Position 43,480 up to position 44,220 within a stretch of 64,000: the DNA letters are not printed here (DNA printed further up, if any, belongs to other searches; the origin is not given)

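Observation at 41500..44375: Candidate uncharacterised sigma-54 module: eRF1/Host_attach-like protein, kinase-less pseudo-receiver activator and a sigma-54-driven small secreted protein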

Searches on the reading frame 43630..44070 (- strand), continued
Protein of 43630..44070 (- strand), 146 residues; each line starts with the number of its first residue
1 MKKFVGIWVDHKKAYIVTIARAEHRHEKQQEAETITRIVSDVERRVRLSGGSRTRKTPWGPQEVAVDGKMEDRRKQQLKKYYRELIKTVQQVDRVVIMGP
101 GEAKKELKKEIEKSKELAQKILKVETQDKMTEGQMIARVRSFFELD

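Call 30: fold_search(model_id=the predicted structure, library=pdb)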
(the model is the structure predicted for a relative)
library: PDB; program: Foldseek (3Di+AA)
matches with E <= 10: 795; with E <= 0.001: 23
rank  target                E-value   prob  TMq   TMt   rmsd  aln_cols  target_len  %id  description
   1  5lzu_ii               4.8e-06  1.00  0.57  0.23   6.5       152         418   18  Structure of the mammalian ribosomal termination complex with accommodated eRF1 (released 2016-11-30)
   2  9i2d_CR               7.0e-06  1.00  0.58  0.23   6.4       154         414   18  NMT1-NAC bound human RNC with 10 amino acid ARF1-linker (released 2026-02-04)
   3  8ip8_bl               7.5e-06  1.00  0.59  0.23   6.3       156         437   15  Wheat 80S ribosome stalled on AUG-Stop boron dependently (released 2024-02-21)
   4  8hku_ARF1             9.7e-06  1.00  0.57  0.38   7.0       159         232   14  Cryo-EM Structures and Translocation Mechanism of Crenarchaeota Ribosome (released 2023-08-16)
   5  6zme_CH               1.0e-05  1.00  0.58  0.23   6.3       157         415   16  SARS-CoV-2 Nsp1 bound to the human CCDC124-80S-eERF1 ribosome complex (released 2020-08-12)
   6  4af1                  1.3e-05  1.00  0.56  0.23   6.8       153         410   13  Archeal Release Factor aRF1 (released 2013-03-20)
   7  5lzv_ii               1.4e-05  1.00  0.55  0.22   5.3       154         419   16  Structure of the mammalian ribosomal termination complex with accommodated eRF1(AAQ) and ABCE1. (released 2016-11-30)
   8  3jag_ii               1.5e-05  1.00  0.54  0.21   7.2       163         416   18  Structure of a mammalian ribosomal termination complex with ABCE1, eRF1(AAQ), and the UAA stop codon (released 2015-08-12)
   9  6p5n_Aq               2.4e-05  1.00  0.55  0.22   5.9       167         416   17  Structure of a mammalian 80S ribosome in complex with a single translocated Israeli Acute Paralysis Virus IRES and eR (released 2019-09-25)
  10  6xa1_j                3.8e-05  1.00  0.56  0.25   5.0       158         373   18  Structure of a drug-like compound stalled human translation termination complex (released 2020-10-07)
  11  2hst_MODEL_1_A        6.3e-05  1.00  0.54  0.57   7.4       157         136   17  Solution structure of the middle domain of human eukaryotic translation termination factor eRF1 (released 2007-06-26)
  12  8v9k_z                8.7e-05  1.00  0.58  0.27   5.2       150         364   12  Cryo-EM structure of the Mycobacterium smegmatis 70S ribosome in complex with hibernation factor Rv2629 (Balon) (Struc (released 2024-02-07)
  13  1dt9                  1.1e-04  1.00  0.58  0.25   5.7       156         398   16  THE CRYSTAL STRUCTURE OF HUMAN EUKARYOTIC RELEASE FACTOR ERF1-MECHANISM OF STOP CODON RECOGNITION AND PEPTIDYL-TRNA HYDR (released 2000-02-02)
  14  3e1y_A                1.2e-04  1.00  0.57  0.25   6.5       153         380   18  Crystal structure of human eRF1/eRF3 complex (released 2009-05-19)
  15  5dmq_B                1.4e-04  1.00  0.53  0.23   6.9       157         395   16  Crystal structure of mouse eRF1 in complex with Reverse Transcriptase (RT) of Moloney Murine Leukemia Virus (released 2016-07-06)
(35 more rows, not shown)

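Call 35: find_related_loci(query=A1, collection=genome_contigs, flank=7000)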
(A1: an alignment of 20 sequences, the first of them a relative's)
Query A1 (146 aa) in genome_contigs; peptide patterns used: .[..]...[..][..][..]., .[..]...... (x = any residue, [..] = any of these).
600 stretches matched a pattern (row limit reached: there are more); 580 encode a relative of the query (tblastn E <= 1e-3); the best 80 are kept; 80 distinct loci.
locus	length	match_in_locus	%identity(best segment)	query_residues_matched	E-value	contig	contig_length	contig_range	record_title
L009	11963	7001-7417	62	4-143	6e-54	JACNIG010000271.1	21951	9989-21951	MAG: Candidatus Desulfatibia vada NIOZ-UU_NODE_2853_length_21951_cov_38.7032, whole genome shotgun sequence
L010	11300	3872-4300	60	1-144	3e-53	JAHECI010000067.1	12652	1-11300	MAG: Desulfobacterales bacterium isolate Ww166 NODE_10822_length_12652_cov_6.050275, whole genome shotgun sequence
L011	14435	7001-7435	55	1-144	2e-51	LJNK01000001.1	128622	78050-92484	MAG: Deltaproteobacteria bacterium SG8_13 WOR_8-12_27, whole genome shotgun sequence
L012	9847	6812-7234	55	1-143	9e-50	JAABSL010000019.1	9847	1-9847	MAG: Desulfobacteraceae bacterium isolate S12.Bin036 NODE_117_length_9847_cov_22.0208, whole genome shotgun sequence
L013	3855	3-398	59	10-143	2e-48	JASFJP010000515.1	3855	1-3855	MAG: Desulfobacterales bacterium isolate D0608U02metaG_Bin_613 D0608U02metaG_FD_scaffold_5912_c1, whole genome shotgun s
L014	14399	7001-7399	55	2-143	6e-47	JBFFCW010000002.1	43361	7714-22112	MAG: Desulfobacterales bacterium isolate Mix_mud12.2021.10.8 k141_989671_length_43361_cov_10.4079, whole genome shotgun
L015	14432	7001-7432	45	1-146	6e-43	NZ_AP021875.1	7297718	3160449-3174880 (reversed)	Desulfosarcina widdelii strain PP31 chromosome, complete genome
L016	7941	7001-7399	50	1-143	9e-43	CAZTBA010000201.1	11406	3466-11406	MAG TPA_asm: uncultured bacterium isolate SRP323688_co1_241 genome assembly, contig: NODE_8610_length_11406_cov_5.815611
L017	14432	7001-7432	49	1-145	3e-41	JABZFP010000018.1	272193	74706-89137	MAG: Desulfobacteraceae bacterium isolate 75 scaffold_55, whole genome shotgun sequence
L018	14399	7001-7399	49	1-143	4e-39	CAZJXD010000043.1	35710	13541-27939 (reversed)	MAG TPA_asm: uncultured Desulfobacteraceae bacterium isolate SRP323688_co1_280 genome assembly, contig: NODE_2148_length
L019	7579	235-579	57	31-144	7e-39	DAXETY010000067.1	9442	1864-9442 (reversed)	MAG TPA_asm: Desulfobacterales bacterium isolate cl_S6C574 S6Ck119_344386, whole genome shotgun sequence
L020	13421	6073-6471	46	1-143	2e-37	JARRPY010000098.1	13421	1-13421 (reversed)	MAG: Deltaproteobacteria bacterium isolate Spart_188_MAG scaffold_4397, whole genome shotgun sequence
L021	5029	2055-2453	45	1-143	6e-36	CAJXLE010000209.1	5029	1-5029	MAG TPA_asm: uncultured Bacteroidetes bacterium isolate SRR6193124_bin.34_MetaBAT_v2.12.1_MAG genome assembly, contig: N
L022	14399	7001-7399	45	1-143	1e-34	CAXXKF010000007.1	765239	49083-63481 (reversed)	MAG: Candidatus Auribacterota bacterium isolate 3f4a19dc-99c9-43a0-a9f8-0f63e283074a genome assembly, contig: contig_7,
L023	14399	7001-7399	43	1-143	4e-33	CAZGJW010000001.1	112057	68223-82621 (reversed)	MAG TPA_asm: uncultured Spirochaetota bacterium isolate binchicken_co89_639 genome assembly, contig: NODE_118_length_112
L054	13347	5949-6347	38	1-143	9e-27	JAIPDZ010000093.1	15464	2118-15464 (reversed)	MAG: Deltaproteobacteria bacterium isolate Tobar14m-G14 Tobar14m-20mill-C662, whole genome shotgun sequence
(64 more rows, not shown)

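Call 40: search_protein_families(library=pfam, alignment_id=A3, max_evalue=0.00001)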
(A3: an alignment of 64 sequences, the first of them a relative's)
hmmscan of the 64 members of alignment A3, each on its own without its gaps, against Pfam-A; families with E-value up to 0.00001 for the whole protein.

A. member 1, L001:5707-5994:+ (96 aa): 0 families

B. families by the number of members that match (of 64 scanned): 63 families (the first 25 are shown)
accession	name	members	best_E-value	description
PF00773.25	RNB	5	3.7e-84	RNB domain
PF18614.7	RNase_II_C_S1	5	2.4e-18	RNase II-type exonuclease C-terminal S1 domain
PF04140.19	ICMT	3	3.5e-15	Isoprenylcysteine carboxyl methyltransferase (ICMT) family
PF04191.18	PEMT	3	2.8e-12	Phospholipid methyltransferase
PF00231.24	ATP-synt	2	6.8e-55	ATP synthase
PF01435.24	Peptidase_M48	2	3.4e-40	Peptidase family M48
PF02310.24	B12-binding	2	4.9e-10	B12 binding domain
PF00206.25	Lyase_1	1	1.1e-92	Lyase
PF16347.10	SGSH_C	1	8.3e-76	N-sulphoglucosamine sulphohydrolase, C-terminal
PF00275.25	EPSP_synthase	1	4.2e-63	EPSP synthase (3-phosphoshikimate 1-carboxyvinyltransferase)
PF00884.28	Sulfatase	1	1.9e-58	Sulfatase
PF13570.13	Beta-prop_ACSF4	1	8.6e-52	Beta-alanine-activating enzyme, beta-propeller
PF06727.17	DUF1207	1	4.8e-49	Protein of unknown function (DUF1207)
PF00122.25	E1-E2_ATPase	1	5.9e-46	E1-E2 ATPase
PF00689.26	Cation_ATPase_C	1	1.7e-43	Cation transporting ATPase, C-terminus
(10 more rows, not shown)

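Call 41: search_protein_families(library=pfam, alignment_id=A4, max_evalue=0.00001)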
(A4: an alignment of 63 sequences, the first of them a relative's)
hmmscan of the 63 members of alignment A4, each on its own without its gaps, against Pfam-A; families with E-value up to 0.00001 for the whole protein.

A. member 1, L001:6525-8006:+ (494 aa): 6 families
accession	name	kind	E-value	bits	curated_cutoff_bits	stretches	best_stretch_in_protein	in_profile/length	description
PF00158.32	Sigma54_activat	-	1e-65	221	20.2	1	178-341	5-168/168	Sigma-54 interaction domain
PF25601.1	AAA_lid_14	-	1.9e-20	72.9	27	1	346-420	1-75/87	AAA+ ATPase lid domain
PF14532.12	Sigma54_activ_2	-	4.8e-18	66.2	25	1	180-345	6-138/138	Sigma-54 interaction domain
PF00072.30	Response_reg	-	3.8e-09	37.1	30.2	1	33-142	2-107/111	Response regulator receiver domain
PF07728.20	AAA_5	-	2.2e-07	31.4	22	1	198-316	2-123/139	AAA domain (dynein-related subfamily)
PF07724.20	AAA_2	-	1.4e-06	28.9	27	1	195-323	3-132/166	AAA domain (Cdc48 subfamily)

B. families by the number of members that match (of 63 scanned): 98 families (the first 25 are shown)
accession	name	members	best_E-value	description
PF00072.30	Response_reg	8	7.1e-22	Response regulator receiver domain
PF00158.32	Sigma54_activat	5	1e-66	Sigma-54 interaction domain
PF25601.1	AAA_lid_14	5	3.9e-23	AAA+ ATPase lid domain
PF14532.12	Sigma54_activ_2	5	8.5e-19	Sigma-54 interaction domain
PF07728.20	AAA_5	5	1.9e-08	AAA domain (dynein-related subfamily)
PF07724.20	AAA_2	5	4.3e-07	AAA domain (Cdc48 subfamily)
PF13378.12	MR_MLE_C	3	1.7e-37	Enolase C-terminal domain-like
PF00571.33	CBS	3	5e-19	CBS domain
PF08241.18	Methyltransf_11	3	4e-16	Methyltransferase domain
PF13649.12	Methyltransf_25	3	2.8e-15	Methyltransferase domain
PF02746.21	MR_MLE_N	3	6.1e-09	Mandelate racemase / muconate lactonizing enzyme, N-terminal domain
PF08242.18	Methyltransf_12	3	1.2e-08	Methyltransferase domain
PF00122.25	E1-E2_ATPase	2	3.7e-41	E1-E2 ATPase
PF00582.32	Usp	2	7.2e-30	Universal stress protein family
PF00689.26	Cation_ATPase_C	2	1.4e-19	Cation transporting ATPase, C-terminus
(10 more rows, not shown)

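Call 43: find_encoding_contigs(protein=P0001, flank=10000, max_places=2)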
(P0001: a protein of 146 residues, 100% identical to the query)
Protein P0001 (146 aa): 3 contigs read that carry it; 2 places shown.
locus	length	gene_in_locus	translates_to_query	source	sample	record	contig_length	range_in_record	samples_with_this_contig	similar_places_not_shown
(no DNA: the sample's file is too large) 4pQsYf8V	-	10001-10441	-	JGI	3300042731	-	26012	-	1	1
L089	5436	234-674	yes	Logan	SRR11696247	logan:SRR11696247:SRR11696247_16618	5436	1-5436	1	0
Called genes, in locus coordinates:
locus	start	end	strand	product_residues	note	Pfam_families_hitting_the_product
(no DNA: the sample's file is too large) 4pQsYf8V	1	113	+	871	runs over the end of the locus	PF02861:Clp_N, PF23569:NBD_SMAX1, PF00004:AAA, PF17871:AAA_lid_9, PF00004:AAA, PF07724:AAA_2, PF07728:AAA_5, PF10431:ClpB_D2-small, +12 more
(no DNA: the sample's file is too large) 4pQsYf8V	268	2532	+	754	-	PF00924:MS_channel_2nd, PF21082:MS_channel_3rd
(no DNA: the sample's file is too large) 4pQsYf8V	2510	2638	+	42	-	-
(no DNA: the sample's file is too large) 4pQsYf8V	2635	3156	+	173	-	PF05618:RimB-like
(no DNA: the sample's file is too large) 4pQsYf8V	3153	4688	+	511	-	PF14400:Transglut_i_TM, PF01841:Transglut_core (weak), PF14402:7TM_transglut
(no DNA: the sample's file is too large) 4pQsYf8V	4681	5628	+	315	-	PF14397:ATPgrasp_ST, PF02655:ATP-grasp_3 (faint), PF14398:ATPgrasp_YheCD (faint), PF08443:RimK (weak)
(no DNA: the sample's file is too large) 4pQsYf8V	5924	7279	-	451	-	PF03601:Cons_hypoth698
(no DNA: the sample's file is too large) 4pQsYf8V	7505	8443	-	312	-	PF00582:Usp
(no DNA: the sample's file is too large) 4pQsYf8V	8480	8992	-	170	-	PF02085:Cytochrom_CIII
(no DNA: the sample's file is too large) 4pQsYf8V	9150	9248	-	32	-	-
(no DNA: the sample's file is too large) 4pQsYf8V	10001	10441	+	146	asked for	-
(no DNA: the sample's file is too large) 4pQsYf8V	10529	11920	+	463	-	PF00072:Response_reg (weak), PF00158:Sigma54_activat, PF14532:Sigma54_activ_2, PF07724:AAA_2 (weak), PF07728:AAA_5 (weak), PF25601:AAA_lid_14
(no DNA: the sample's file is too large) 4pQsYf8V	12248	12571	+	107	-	-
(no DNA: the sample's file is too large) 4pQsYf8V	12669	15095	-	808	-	PF02190:LON_substr_bdg, PF00004:AAA, PF07728:AAA_5, PF22667:Lon_lid, PF05362:Lon_C, PF13541:ChlI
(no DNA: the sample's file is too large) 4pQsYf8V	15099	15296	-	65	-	-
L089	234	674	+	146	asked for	-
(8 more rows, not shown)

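Call 67: search_protein_families(library=pfam, proteins=[L018:483-842:-, L018:10316-10603:+, L015:7504-8463:+, L015:8448-8864:+, L020:9775-10902:-, L018:5214-6395:+, L020:6633-8096:+], max_evalue=0.001)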
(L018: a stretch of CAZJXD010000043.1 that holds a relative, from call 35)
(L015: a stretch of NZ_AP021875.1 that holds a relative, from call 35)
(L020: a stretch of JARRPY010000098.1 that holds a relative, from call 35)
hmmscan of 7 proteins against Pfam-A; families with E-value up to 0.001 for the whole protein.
L018:483-842:- (119 aa): 0 families

L018:10316-10603:+ (96 aa): 1 family
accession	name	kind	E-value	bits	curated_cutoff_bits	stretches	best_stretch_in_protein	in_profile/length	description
PF00012.26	HSP70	-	1.4e-21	76.8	20.6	1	4-59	1-55/599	Hsp70 protein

L015:7504-8463:+ (320 aa): 2 families
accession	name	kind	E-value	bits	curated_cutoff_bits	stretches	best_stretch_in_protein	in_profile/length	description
PF01556.23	DnaJ_C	-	1.1e-39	136.4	26.6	1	157-302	2-152/152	DnaJ C terminal domain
PF00226.36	DnaJ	-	1e-28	99.7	27.8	1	5-67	1-63/63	DnaJ domain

L015:8448-8864:+ (139 aa): 2 families
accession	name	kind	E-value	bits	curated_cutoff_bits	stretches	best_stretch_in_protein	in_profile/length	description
PF13591.12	MerR_2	-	4.8e-08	33.1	29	1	35-109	9-83/84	MerR HTH family regulatory protein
PF13411.12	MerR_1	-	0.00085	19.8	21.6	0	27-89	1-63/69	MerR HTH family regulatory protein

L020:9775-10902:- (375 aa): 1 family
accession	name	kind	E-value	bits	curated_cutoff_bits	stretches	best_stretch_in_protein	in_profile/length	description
PF01757.29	Acyl_transf_3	-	8.1e-32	111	31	1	17-347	2-325/326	Acyltransferase domain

L018:5214-6395:+ (394 aa): 0 families

L020:6633-8096:+ (488 aa): 3 families
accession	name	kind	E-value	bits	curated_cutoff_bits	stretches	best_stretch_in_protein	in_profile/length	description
PF02457.21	DAC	-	7.8e-35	119.5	27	1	118-235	2-118/119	DisA bacterial checkpoint controller nucleotide-binding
PF19293.4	CdaA_N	-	6.3e-10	39.5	23.8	1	16-90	6-81/81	CdaA N-terminal transmembrane domain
PF07949.17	YbbR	-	0.00013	22.6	22.3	0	305-386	2-80/81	YbbR-like protein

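Call 91: search_protein_families(library=padloc, proteins=[window:43630-44070:-], max_evalue=0.01)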
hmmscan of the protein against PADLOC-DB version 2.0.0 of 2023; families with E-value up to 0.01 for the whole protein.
window:43630-44070:- (146 aa): 0 families
